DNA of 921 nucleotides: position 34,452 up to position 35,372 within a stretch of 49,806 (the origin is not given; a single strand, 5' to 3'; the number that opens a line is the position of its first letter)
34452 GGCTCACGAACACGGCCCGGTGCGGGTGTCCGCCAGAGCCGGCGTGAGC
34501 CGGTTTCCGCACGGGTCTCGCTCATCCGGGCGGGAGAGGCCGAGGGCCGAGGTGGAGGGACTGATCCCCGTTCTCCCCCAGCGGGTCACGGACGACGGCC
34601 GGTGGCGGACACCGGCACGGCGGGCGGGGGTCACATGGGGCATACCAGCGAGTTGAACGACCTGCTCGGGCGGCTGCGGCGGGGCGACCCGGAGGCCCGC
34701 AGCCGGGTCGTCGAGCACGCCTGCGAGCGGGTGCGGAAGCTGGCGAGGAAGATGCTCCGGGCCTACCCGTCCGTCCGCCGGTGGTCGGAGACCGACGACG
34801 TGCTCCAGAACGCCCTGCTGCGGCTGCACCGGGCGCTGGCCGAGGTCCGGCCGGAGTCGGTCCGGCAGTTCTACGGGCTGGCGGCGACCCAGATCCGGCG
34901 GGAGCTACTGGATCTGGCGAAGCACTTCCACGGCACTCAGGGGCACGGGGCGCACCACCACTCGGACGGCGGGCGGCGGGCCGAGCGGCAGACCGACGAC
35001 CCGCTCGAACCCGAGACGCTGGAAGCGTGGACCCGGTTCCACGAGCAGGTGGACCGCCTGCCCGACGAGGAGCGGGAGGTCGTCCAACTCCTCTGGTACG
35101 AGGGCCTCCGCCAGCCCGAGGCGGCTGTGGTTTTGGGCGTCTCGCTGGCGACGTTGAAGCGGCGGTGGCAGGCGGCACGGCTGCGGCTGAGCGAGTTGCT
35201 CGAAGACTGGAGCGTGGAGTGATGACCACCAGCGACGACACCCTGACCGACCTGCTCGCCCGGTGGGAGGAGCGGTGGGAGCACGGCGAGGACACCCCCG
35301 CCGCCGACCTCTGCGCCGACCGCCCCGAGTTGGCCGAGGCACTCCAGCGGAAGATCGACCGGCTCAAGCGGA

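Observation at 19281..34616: At least 18 copies of a 14-nt motif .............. confined to a 15-kb block, mostly at fixed distance upstream of start codons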

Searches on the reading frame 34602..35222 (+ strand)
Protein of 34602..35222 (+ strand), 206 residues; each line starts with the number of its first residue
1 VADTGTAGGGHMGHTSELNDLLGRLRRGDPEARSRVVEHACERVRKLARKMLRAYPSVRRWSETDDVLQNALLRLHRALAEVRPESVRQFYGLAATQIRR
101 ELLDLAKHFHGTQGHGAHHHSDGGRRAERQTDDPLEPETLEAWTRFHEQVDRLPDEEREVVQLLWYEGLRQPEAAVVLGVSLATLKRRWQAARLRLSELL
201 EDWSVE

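Call 9: search_protein_families(library=pfam, proteins=[window:34602-35222:+], max_evalue=0.01)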
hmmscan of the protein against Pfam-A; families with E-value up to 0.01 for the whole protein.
window:34602-35222:+ (206 aa): 6 families
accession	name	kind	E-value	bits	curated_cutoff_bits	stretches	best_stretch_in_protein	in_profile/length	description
PF07638.17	Sigma70_ECF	-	1.7e-16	61.1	21.1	1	16-198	2-181/185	ECF sigma factor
PF08281.18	Sigma70_r4_2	-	8.3e-09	35.4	25.7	1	145-196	3-54/54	Sigma-70, region 4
PF04542.20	Sigma70_r2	-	3.5e-07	30.4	24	1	43-105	8-64/71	Sigma-70 region 2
PF04545.22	Sigma70_r4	-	3.7e-07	30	24.1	1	151-196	3-48/50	Sigma-70, region 4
PF02001.22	DUF134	-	0.0036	18.3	27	1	156-198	38-80/98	Protein of unknown function DUF134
PF13384.12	HTH_23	-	0.009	16.2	24.6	0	157-190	6-38/50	Homeodomain-like domain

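Call 79: find_homologous_proteins(query=window:34635-35222:+, max_evalue=1e-20)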
Query window:34635-35222:+ (195 aa): 3523 proteins with E <= 1e-20 among 5318 candidates; the best 120 are listed.
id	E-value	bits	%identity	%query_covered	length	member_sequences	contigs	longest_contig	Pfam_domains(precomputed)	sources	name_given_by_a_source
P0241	8.8e-123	425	100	100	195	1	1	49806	PF07638.18,PF04545.23,PF04542.21,PF08281.19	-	-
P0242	7.1e-101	354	83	100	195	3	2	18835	PF07638.18,PF04545.23,PF04542.21,PF08281.19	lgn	-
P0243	2.5e-99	349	82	100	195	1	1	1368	PF07638.18,PF04545.23,PF08281.19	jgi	jgi:RNA polymerase sigma factor (sigma-70 family)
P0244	5.0e-99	348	79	100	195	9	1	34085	PF07638.18,PF04545.23,PF08281.19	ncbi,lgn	-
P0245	5.4e-98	345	79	100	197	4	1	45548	PF07638.18,PF04545.23,PF04542.21,PF08281.19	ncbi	ncbi:MAG: sigma-70 family RNA polymerase sigma factor [Gemmataceae bacterium]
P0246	1.7e-97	343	79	100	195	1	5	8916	PF07638.18,PF04545.23,PF04542.21,PF08281.19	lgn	-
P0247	2.1e-97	343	79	100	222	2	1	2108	PF07638.18,PF04545.23,PF08281.19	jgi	-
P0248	4.6e-97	342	81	100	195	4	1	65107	PF07638.18,PF04545.23,PF08281.19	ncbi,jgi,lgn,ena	jgi:RNA polymerase sigma-70 factor (ECF subfamily)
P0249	4.9e-97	341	80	100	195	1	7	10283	PF07638.18,PF04545.23,PF04542.21,PF08281.19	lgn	-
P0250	6.7e-97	341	80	100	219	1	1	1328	PF07638.18,PF04545.23,PF04542.21,PF08281.19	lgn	-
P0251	1.1e-95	337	78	100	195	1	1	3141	PF02001.22,PF07638.18,PF04542.21,PF08281.19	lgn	-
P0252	2.2e-95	336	77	100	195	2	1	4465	PF07638.18,PF04545.23,PF08281.19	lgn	-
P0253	2.4e-94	333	79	100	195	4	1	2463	PF07638.18,PF04545.23,PF08281.19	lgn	-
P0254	7.8e-94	331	78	100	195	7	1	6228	PF07638.18,PF04545.23,PF04542.21,PF08281.19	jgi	jgi:RNA polymerase sigma-70 factor (ECF subfamily)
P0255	9.3e-94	331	77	100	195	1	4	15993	PF13384.13,PF07638.18,PF04545.23,PF04542.21,PF08281.19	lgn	-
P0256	1.7e-93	330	80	100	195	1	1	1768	PF07638.18,PF04545.23,PF08281.19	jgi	jgi:RNA polymerase sigma-70 factor (ECF subfamily)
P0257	3.1e-93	329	78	100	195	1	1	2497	PF07638.18,PF04545.23,PF04542.21,PF08281.19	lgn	-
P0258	4.0e-92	325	77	100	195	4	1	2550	PF07638.18,PF04545.23,PF08281.19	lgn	-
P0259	5.2e-92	325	77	100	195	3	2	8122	PF07638.18,PF04545.23,PF08281.19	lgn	-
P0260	1.3e-91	324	79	100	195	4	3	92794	PF07638.18,PF04545.23,PF08281.19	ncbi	-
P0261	1.4e-91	324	76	100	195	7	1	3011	PF07638.18,PF04545.23,PF08281.19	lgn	-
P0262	1.8e-91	323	76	100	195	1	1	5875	PF07638.18,PF04545.23,PF08281.19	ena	-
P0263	4.9e-90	319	75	100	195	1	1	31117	PF07638.18,PF04545.23,PF04542.21,PF08281.19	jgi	jgi:RNA polymerase sigma-70 factor (ECF subfamily)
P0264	6.7e-90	318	75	100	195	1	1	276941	PF02001.22,PF07638.18,PF04545.23,PF04542.21,PF08281.19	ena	-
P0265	1.1e-89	318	74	100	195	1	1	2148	PF02001.22,PF07638.18,PF04545.23,PF08281.19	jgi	-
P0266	2.3e-89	316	73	100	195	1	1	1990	PF07638.18,PF04545.23,PF04542.21,PF08281.19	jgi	-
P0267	1.4e-88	314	74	100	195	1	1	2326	PF07638.18,PF04545.23,PF08281.19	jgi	jgi:RNA polymerase sigma-70 factor (ECF subfamily)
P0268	1.4e-87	311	74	100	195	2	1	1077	PF07638.18,PF04545.23,PF08281.19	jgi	jgi:RNA polymerase sigma-70 factor (ECF subfamily)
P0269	2.4e-87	310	74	100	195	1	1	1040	PF07638.18,PF04545.23,PF08281.19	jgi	-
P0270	1.2e-86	308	73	100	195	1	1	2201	PF07638.18,PF04545.23,PF04542.21,PF08281.19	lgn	-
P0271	3.2e-86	306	72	100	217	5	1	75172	PF13384.13,PF07638.18,PF04545.23,PF04542.21,PF08281.19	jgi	-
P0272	7.5e-86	305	72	100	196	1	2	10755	PF13384.13,PF07638.18,PF04545.23,PF04542.21,PF08281.19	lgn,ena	-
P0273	1.9e-85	304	70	100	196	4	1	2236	PF07638.18,PF04545.23,PF04542.21,PF08281.19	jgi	jgi:RNA polymerase sigma-70 factor (ECF subfamily)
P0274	5.1e-85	302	70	100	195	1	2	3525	PF07638.18,PF04545.23,PF04542.21,PF08281.19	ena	-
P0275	7.7e-85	302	72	95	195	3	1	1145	PF07638.18,PF04545.23,PF04542.21,PF08281.19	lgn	-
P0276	2.6e-84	300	69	98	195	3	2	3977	PF07638.18,PF04545.23,PF04542.21,PF08281.19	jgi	-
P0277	1.2e-82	295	70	100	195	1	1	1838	PF07638.18,PF04545.23,PF04542.21,PF08281.19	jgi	jgi:RNA polymerase sigma-70 factor (ECF subfamily)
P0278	1.3e-82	294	70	98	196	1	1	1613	PF07638.18,PF04545.23,PF04542.21,PF08281.19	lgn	-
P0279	3.1e-82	293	69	98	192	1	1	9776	PF07638.18,PF04545.23,PF04542.21,PF08281.19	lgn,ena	-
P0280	5.0e-82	292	67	98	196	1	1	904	PF07638.18,PF04545.23,PF04542.21,PF08281.19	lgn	-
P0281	2.0e-81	291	69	100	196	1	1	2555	PF07638.18,PF04545.23,PF04542.21,PF08281.19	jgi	jgi:RNA polymerase sigma-70 factor (ECF subfamily)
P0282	3.5e-81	290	67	97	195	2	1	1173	PF07638.18,PF04545.23,PF04542.21,PF08281.19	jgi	-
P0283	4.3e-81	289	70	98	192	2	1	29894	PF07638.18,PF04545.23,PF04542.21,PF08281.19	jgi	-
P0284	7.7e-81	289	67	97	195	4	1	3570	PF07638.18,PF04545.23,PF04542.21,PF08281.19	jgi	-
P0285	1.1e-80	288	68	100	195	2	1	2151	PF07638.18,PF04545.23,PF04542.21,PF08281.19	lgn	-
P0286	1.2e-80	288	67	100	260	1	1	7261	PF07638.18,PF08281.19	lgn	-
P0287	1.7e-80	288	68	99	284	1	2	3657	PF07638.18,PF08281.19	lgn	-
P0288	4.2e-80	286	74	90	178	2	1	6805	PF13384.13,PF07638.18,PF04545.23,PF04542.21,PF08281.19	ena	-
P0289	5.3e-80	286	69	98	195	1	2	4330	PF13384.13,PF07638.18,PF04545.23,PF04542.21,PF08281.19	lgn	-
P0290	6.0e-80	286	66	97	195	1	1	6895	PF07638.18,PF04545.23,PF04542.21,PF08281.19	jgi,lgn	-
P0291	7.6e-80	285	68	97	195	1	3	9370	PF07638.18,PF04545.23,PF04542.21,PF08281.19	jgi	-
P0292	8.8e-80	285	66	98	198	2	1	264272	PF07638.18,PF04545.23,PF04542.21,PF08281.19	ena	-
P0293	1.2e-79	285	68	98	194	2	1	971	PF02001.22,PF07638.18,PF04545.23,PF04542.21,PF08281.19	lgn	-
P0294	1.5e-79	284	67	97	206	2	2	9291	PF07638.18,PF04545.23,PF04542.21,PF08281.19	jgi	-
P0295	8.2e-79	282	68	98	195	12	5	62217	PF07638.18,PF04545.23,PF04542.21,PF08281.19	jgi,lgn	-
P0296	1.1e-78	282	67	100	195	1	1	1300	PF07638.18,PF04545.23,PF04542.21,PF08281.19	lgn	-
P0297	3.1e-78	280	64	99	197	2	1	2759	PF07638.18,PF04545.23,PF04542.21,PF08281.19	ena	-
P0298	3.2e-78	280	65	100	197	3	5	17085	PF07638.18,PF04545.23,PF04542.21,PF08281.19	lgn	-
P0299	3.3e-78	280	65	98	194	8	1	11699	PF07638.18,PF04545.23,PF04542.21,PF08281.19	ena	-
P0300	5.1e-78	279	67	97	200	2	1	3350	PF07638.18,PF04545.23,PF04542.21,PF08281.19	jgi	jgi:RNA polymerase sigma-70 factor (ECF subfamily)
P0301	6.8e-78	279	65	100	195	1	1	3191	PF07638.18,PF04545.23,PF04542.21,PF08281.19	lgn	-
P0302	6.8e-78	279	65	96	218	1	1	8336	PF07638.18,PF04545.23,PF04542.21,PF08281.19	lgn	-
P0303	1.4e-77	278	67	96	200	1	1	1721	PF07638.18,PF04545.23,PF04542.21,PF08281.19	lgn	-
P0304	3.3e-77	277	65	98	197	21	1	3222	PF07638.18,PF04545.23,PF04542.21,PF08281.19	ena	-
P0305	5.9e-77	276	66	98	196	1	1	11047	PF07638.18,PF04545.23,PF04542.21,PF08281.19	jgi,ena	jgi:RNA polymerase sigma-70 factor (ECF subfamily)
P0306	6.2e-77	276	67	95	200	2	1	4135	PF07638.18,PF04545.23,PF04542.21,PF08281.19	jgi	jgi:RNA polymerase sigma-70 factor (ECF subfamily)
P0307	7.5e-77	276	66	97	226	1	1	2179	PF07638.18,PF04545.23,PF08281.19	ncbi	-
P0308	8.7e-77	275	66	100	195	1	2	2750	PF07638.18,PF04545.23,PF04542.21,PF08281.19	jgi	jgi:RNA polymerase sigma factor (sigma-70 family)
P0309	1.0e-76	275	68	94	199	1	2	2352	PF07638.18,PF04545.23,PF04542.21,PF08281.19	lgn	-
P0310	1.0e-76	275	64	99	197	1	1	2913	PF07638.18,PF04545.23,PF04542.21,PF08281.19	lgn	-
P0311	1.4e-76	275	63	98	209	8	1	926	PF07638.18,PF04545.23,PF04542.21,PF08281.19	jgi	-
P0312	1.4e-76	275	69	94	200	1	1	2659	PF07638.18,PF04545.23,PF04542.21,PF08281.19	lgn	-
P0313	1.5e-76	275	64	98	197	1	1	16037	PF07638.18,PF04545.23,PF04542.21,PF08281.19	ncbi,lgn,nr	ncbi:MAG: sigma-70 family RNA polymerase sigma factor [Planctomycetes bacterium]|nr:sigma-70 family 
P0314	1.5e-76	275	64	99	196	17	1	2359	PF07638.18,PF04545.23,PF04542.21,PF08281.19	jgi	-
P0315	3.2e-76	274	69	93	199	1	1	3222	PF07638.18,PF04545.23,PF08281.19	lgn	-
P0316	3.5e-76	273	63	97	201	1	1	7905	PF07638.18,PF04545.23,PF04542.21,PF08281.19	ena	-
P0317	4.5e-76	273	64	100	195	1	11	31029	PF07638.18,PF04545.23,PF04542.21,PF08281.19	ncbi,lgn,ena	-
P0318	7.4e-76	272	63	100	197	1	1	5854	PF07638.18,PF04545.23,PF04542.21,PF08281.19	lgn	-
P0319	1.1e-75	272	62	97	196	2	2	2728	PF07638.18,PF04542.21,PF08281.19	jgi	-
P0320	1.4e-75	271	61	100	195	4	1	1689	PF07638.18,PF04545.23,PF04542.21,PF08281.19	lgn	-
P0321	1.7e-75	271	65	97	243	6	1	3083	PF07638.18,PF04545.23,PF08281.19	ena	-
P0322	1.8e-75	271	64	100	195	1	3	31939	PF07638.18,PF04545.23,PF04542.21,PF08281.19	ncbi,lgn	-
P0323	2.1e-75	271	68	94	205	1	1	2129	PF07638.18,PF04545.23,PF04542.21,PF08281.19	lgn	-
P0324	2.6e-75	271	61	99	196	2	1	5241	PF07638.18,PF04542.21,PF08281.19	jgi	-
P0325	3.4e-75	270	66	100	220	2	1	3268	PF07638.18,PF04545.23,PF04542.21,PF08281.19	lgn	-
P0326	4.0e-75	270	61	97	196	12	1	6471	PF07638.18,PF04545.23,PF04542.21,PF08281.19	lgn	-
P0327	4.3e-75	270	65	97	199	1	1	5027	PF07638.18,PF04545.23,PF04542.21,PF08281.19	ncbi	-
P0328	4.6e-75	270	69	92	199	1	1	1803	PF07638.18,PF04545.23,PF08281.19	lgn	-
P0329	4.7e-75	270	63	100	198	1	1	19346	PF07638.18,PF04545.23,PF04542.21,PF08281.19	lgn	-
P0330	7.5e-75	269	62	100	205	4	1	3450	PF07638.18,PF04545.23,PF04542.21,PF08281.19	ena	-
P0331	9.2e-75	269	65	96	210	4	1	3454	PF07638.18,PF04545.23,PF08281.19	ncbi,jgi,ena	jgi:RNA polymerase sigma-70 factor (ECF subfamily)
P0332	9.9e-75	269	64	98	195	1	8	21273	PF07638.18,PF04545.23,PF04542.21,PF08281.19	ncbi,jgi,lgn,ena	jgi:RNA polymerase sigma-70 factor (ECF subfamily)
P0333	1.1e-74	269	62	100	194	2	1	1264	PF07638.18,PF04545.23,PF04542.21,PF08281.19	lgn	-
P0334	1.2e-74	268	66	94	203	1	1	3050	PF07638.18,PF04545.23,PF08281.19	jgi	jgi:RNA polymerase sigma-70 factor (ECF subfamily)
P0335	1.2e-74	268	61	98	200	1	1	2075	PF07638.18,PF04545.23,PF04542.21,PF08281.19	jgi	jgi:RNA polymerase sigma factor (sigma-70 family)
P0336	1.5e-74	268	63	100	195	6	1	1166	PF07638.18,PF04545.23,PF04542.21,PF08281.19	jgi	-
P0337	1.8e-74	268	61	99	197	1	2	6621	PF07638.18,PF04545.23,PF04542.21,PF08281.19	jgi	jgi:RNA polymerase sigma factor (sigma-70 family)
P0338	2.1e-74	268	64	97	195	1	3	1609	PF07638.18,PF04545.23,PF04542.21,PF08281.19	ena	-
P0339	2.2e-74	268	63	97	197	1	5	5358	PF07638.18,PF04545.23,PF04542.21,PF08281.19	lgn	-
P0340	4.0e-74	267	63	96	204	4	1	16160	PF07638.18,PF04545.23,PF04542.21,PF08281.19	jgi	jgi:RNA polymerase sigma factor (sigma-70 family)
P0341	4.3e-74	267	62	100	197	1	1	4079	PF07638.18,PF04545.23,PF04542.21,PF08281.19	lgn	-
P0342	4.6e-74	267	63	100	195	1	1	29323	PF07638.18,PF04545.23,PF08281.19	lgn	-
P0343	6.1e-74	266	64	96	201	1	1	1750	PF07638.18,PF04545.23,PF04542.21,PF08281.19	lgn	-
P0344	6.6e-74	266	61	100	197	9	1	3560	PF07638.18,PF04545.23,PF04542.21,PF08281.19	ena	-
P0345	7.4e-74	266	61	98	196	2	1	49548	PF07638.18,PF04545.23,PF04542.21,PF08281.19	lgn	-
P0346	7.8e-74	266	62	99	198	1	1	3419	PF07638.18,PF04545.23,PF04542.21,PF08281.19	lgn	-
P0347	8.1e-74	266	64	96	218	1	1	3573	PF07638.18,PF04545.23,PF04542.21,PF08281.19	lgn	-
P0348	1.1e-73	265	61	100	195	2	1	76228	PF07638.18,PF04545.23,PF04542.21,PF08281.19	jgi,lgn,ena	-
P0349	1.2e-73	265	66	95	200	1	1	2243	PF07638.18,PF04545.23,PF04542.21,PF08281.19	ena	-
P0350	1.2e-73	265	63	97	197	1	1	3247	PF07638.18,PF04545.23,PF04542.21,PF08281.19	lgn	-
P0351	1.2e-73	265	65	99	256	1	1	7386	PF07638.18,PF04545.23,PF04542.21,PF08281.19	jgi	jgi:RNA polymerase sigma factor (sigma-70 family)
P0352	1.3e-73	265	62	100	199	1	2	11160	PF13384.13,PF07638.18,PF04545.23,PF04542.21,PF08281.19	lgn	-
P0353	1.3e-73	265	59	97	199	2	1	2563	PF07638.18,PF04545.23,PF08281.19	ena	-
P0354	1.4e-73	265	68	94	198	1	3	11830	PF07638.18,PF04545.23,PF04542.21,PF08281.19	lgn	-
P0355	1.6e-73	265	64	97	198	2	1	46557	PF07638.18,PF04542.21,PF08281.19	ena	-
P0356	1.6e-73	265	62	99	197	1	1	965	PF07638.18,PF04545.23,PF04542.21,PF08281.19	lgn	-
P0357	2.0e-73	264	63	99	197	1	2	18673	PF07638.18,PF04545.23,PF04542.21,PF08281.19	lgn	-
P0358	2.0e-73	264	64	98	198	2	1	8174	PF07638.18,PF04545.23,PF04542.21,PF08281.19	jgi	jgi:RNA polymerase sigma factor (sigma-70 family)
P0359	2.4e-73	264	64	96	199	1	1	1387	PF07638.18,PF04545.23,PF04542.21,PF08281.19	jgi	jgi:RNA polymerase sigma-70 factor (ECF subfamily)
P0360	2.9e-73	264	66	95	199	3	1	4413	PF07638.18,PF04545.23,PF04542.21,PF08281.19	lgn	-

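Call 80: find_encoding_contigs(protein=P0248, flank=10000, max_places=1)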
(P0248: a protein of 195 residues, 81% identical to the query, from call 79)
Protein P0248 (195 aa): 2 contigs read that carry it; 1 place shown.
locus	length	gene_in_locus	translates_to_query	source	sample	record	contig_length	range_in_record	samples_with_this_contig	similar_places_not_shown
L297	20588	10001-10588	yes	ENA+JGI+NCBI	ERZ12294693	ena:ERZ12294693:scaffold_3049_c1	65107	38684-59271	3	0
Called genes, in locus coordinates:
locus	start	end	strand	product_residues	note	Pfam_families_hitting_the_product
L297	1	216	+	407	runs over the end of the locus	PF12704:MacB_PCD, PF02687:FtsX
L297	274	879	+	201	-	PF02417:Chromate_transp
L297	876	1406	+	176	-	PF02417:Chromate_transp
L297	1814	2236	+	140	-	-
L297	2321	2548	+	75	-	-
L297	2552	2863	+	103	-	-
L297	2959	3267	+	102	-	-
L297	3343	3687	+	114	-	-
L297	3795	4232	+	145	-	-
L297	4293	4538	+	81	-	-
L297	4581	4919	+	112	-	-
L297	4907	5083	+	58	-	-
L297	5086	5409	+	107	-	-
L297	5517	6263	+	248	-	PF00589:Phage_integrase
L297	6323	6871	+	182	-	-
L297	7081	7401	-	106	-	-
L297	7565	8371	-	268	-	PF14237:GYF_2 (weak)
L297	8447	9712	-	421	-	PF14237:GYF_2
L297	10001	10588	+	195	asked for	PF07638:Sigma70_ECF, PF08281:Sigma70_r4_2, PF04545:Sigma70_r4 (weak)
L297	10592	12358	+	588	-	PF00069:Pkinase, PF03109:ABC1 (faint), PF07714:PK_Tyr_Ser-Thr, PF13385:Laminin_G_3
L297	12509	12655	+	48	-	-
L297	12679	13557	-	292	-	-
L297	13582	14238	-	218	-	-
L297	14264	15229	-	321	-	PF18928:DUF5677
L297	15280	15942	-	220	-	-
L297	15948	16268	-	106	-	-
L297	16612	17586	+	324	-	PF00126:HTH_1, PF03466:LysR_substrate, PF12727:PBP_like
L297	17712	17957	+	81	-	-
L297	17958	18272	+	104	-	-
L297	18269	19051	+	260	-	-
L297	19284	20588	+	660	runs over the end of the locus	PF14508:GH97_N, PF10566:Glyco_hydro_97, PF14509:GH97_C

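Call 81: find_encoding_contigs(protein=P0260, flank=10000, max_places=1)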
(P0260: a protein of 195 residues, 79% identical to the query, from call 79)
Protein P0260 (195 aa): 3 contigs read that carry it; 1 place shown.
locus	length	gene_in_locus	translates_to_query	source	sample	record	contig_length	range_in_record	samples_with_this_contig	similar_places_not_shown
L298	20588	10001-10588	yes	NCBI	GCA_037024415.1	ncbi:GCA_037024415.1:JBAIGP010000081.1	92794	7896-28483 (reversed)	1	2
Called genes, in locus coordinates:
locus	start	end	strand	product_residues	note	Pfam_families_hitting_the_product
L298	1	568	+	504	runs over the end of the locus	PF00154:RecA_N (faint), PF03796:DnaB_C (faint), PF05625:PAXNEB (faint), PF06745:ATPase, PF13191:AAA_16 (faint), PF23442:DUF7125 (faint), PF13481:AAA_25, PF06745:ATPase, +9 more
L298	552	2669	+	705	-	PF01590:GAF, PF13185:GAF_2, PF13492:GAF_3 (weak), PF00512:HisKA, PF02518:HATPase_c, PF00072:Response_reg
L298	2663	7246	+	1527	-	PF00989:PAS, PF08448:PAS_4, PF13426:PAS_9, PF00989:PAS, PF08448:PAS_4, PF13426:PAS_9, PF00989:PAS, PF08448:PAS_4, +21 more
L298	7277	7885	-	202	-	-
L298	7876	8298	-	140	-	-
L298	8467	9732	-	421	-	PF14237:GYF_2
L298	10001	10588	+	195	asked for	PF07638:Sigma70_ECF, PF08281:Sigma70_r4_2, PF04545:Sigma70_r4 (weak)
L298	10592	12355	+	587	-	PF00069:Pkinase, PF01636:APH (faint), PF03109:ABC1 (faint), PF07714:PK_Tyr_Ser-Thr, PF13385:Laminin_G_3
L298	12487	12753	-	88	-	-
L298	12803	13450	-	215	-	-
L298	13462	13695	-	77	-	PF09926:DUF2158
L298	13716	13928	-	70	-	PF09926:DUF2158 (weak)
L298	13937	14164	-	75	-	-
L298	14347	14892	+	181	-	-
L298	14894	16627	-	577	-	-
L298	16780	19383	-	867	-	PF13671:AAA_33, PF00149:Metallophos, PF16542:PNKP_ligase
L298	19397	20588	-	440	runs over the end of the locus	-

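Call 84: find_encoding_contigs(protein=P0264, flank=10000, max_places=1)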
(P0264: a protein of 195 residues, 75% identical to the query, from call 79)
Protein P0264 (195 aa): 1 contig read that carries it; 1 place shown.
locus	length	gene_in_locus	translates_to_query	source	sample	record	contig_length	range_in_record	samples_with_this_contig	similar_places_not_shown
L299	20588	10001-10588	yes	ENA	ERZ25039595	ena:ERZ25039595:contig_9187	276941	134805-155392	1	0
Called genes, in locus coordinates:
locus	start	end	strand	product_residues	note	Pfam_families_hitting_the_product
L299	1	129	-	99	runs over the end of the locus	-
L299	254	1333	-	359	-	PF13384:HTH_23, PF13518:HTH_28, PF13551:HTH_29 (weak), PF13565:HTH_32 (weak), PF13592:HTH_33, PF13358:DDE_3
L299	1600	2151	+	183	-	-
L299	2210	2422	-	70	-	-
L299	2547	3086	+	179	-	-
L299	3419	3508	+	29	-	-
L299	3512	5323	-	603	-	-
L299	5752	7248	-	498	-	PF13385:Laminin_G_3, PF23381:Beta-prop_IFT122_1st, PF24105:Beta-prop_CAF1B_HIR1, PF24807:WD40_CDC20-Fz, PF00400:WD40, PF24805:EIF3I, PF24814:WD40_Prp19, PF25173:Beta-prop_WDR3_1st, +32 more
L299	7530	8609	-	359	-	PF13384:HTH_23, PF13518:HTH_28, PF13551:HTH_29 (weak), PF13565:HTH_32 (weak), PF13592:HTH_33, PF13358:DDE_3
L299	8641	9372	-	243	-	PF14237:GYF_2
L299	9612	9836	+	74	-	PF13560:HTH_31, PF12844:HTH_19, PF01381:HTH_3, PF13413:HTH_25 (faint), PF13443:HTH_26 (weak)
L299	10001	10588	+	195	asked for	PF07638:Sigma70_ECF, PF04542:Sigma70_r2 (weak), PF02001:DUF134 (faint), PF08281:Sigma70_r4_2, PF04545:Sigma70_r4 (weak)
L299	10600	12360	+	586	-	PF00069:Pkinase, PF01636:APH (faint), PF07714:PK_Tyr_Ser-Thr, PF03109:ABC1 (weak), PF13385:Laminin_G_3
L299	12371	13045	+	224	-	-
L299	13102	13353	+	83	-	-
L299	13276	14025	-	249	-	-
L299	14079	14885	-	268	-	PF04471:Mrr_cat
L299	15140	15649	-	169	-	-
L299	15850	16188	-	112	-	-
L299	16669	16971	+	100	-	-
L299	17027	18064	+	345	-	PF16884:ADH_N_2, PF00107:ADH_zinc_N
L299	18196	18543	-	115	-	-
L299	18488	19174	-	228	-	PF16289:PIN_12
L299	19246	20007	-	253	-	-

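Call 85: find_encoding_contigs(protein=P0292, flank=10000, max_places=1)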
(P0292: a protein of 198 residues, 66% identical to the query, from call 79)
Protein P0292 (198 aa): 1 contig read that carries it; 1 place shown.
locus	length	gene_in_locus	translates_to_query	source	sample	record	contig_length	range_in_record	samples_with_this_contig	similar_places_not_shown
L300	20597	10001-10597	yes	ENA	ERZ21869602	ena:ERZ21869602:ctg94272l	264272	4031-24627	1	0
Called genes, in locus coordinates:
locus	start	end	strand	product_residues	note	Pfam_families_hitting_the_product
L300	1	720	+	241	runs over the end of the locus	PF00589:Phage_integrase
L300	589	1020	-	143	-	-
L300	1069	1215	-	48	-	-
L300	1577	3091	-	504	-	-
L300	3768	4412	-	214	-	-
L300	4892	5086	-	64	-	-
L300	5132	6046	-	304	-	-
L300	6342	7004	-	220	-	-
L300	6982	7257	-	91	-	PF14237:GYF_2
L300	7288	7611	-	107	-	-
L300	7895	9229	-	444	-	-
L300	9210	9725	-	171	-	-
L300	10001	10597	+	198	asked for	PF07638:Sigma70_ECF, PF04542:Sigma70_r2 (weak), PF08281:Sigma70_r4_2, PF04545:Sigma70_r4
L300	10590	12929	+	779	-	PF01636:APH (faint), PF00069:Pkinase, PF07714:PK_Tyr_Ser-Thr, PF13385:Laminin_G_3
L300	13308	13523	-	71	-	-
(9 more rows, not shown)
